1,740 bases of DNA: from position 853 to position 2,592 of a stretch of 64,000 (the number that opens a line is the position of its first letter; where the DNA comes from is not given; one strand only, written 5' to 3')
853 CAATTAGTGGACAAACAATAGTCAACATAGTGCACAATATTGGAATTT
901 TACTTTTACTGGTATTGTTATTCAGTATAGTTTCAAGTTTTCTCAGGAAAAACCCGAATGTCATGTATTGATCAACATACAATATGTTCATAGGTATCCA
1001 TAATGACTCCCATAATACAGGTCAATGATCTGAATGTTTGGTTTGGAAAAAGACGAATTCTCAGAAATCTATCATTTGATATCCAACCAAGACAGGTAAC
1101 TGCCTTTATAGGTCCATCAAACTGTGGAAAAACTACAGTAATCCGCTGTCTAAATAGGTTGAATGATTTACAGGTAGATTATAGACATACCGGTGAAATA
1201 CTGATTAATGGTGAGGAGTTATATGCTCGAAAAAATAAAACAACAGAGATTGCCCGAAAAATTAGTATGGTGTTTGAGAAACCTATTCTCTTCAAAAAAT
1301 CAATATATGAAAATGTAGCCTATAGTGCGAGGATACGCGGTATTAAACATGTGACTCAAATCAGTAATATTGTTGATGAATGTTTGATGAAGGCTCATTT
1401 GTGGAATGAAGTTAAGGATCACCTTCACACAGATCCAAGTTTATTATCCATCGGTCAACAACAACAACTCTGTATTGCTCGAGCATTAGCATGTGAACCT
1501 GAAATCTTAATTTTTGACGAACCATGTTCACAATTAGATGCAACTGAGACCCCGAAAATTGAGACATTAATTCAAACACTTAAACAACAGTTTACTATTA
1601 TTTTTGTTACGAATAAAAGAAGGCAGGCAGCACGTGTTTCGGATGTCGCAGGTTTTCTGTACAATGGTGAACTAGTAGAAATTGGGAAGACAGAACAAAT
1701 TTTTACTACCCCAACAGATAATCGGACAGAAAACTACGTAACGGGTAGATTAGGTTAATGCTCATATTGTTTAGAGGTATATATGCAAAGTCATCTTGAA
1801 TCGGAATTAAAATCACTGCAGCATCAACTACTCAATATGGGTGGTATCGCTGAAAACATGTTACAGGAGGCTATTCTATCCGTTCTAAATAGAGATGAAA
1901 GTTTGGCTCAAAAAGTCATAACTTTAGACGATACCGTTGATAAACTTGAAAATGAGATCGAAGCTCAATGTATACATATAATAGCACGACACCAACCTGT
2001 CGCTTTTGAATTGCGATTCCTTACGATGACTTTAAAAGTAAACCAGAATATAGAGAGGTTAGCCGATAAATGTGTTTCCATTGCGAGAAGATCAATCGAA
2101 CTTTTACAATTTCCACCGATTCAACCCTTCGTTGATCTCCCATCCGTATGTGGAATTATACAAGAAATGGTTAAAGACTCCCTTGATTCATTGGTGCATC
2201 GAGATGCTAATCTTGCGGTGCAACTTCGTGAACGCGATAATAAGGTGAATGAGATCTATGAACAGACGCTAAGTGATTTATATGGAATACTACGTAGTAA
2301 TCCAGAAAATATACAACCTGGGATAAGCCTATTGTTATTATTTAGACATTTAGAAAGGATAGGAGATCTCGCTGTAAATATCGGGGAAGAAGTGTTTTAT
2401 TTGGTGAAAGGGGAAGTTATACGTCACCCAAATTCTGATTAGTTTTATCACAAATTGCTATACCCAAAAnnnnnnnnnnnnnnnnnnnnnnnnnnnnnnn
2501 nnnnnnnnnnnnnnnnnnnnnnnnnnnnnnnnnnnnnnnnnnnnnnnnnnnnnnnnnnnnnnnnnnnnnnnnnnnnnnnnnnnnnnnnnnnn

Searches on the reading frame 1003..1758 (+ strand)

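Call 42: search_protein_families(library=pfam, proteins=[window:1003-1758:+], max_evalue=0.00001)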
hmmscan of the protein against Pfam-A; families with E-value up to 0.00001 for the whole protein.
window:1003-1758:+ (251 aa): 3 families
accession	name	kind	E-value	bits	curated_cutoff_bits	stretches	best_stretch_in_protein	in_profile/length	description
PF00005.33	ABC_tran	-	1.6e-27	97.2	25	1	20-175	1-136/137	ABC transporter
PF13175.12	AAA_15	-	3.6e-07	30.6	32.1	1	19-113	13-111/374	AAA ATPase domain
PF13304.12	AAA_21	-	6.4e-07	30.2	27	0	32-59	1-28/304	AAA domain, putative AbiEii toxin, Type IV TA system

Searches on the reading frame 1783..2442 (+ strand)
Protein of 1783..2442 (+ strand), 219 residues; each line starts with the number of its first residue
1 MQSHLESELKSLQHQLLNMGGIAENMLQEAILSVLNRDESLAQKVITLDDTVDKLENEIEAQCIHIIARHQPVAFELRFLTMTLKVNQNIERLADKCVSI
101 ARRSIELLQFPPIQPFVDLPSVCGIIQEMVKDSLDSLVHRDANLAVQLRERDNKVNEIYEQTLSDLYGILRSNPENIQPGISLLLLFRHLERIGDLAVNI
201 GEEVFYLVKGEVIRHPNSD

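Call 42: search_protein_families(library=pfam, proteins=[window:1783-2442:+], max_evalue=0.00001)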
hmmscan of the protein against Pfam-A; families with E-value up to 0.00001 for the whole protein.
window:1783-2442:+ (219 aa): 1 family
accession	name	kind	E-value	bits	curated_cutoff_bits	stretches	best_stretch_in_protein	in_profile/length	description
PF01895.24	PhoU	-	1.5e-45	153.9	23.5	2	17-103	2-88/89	PhoU domain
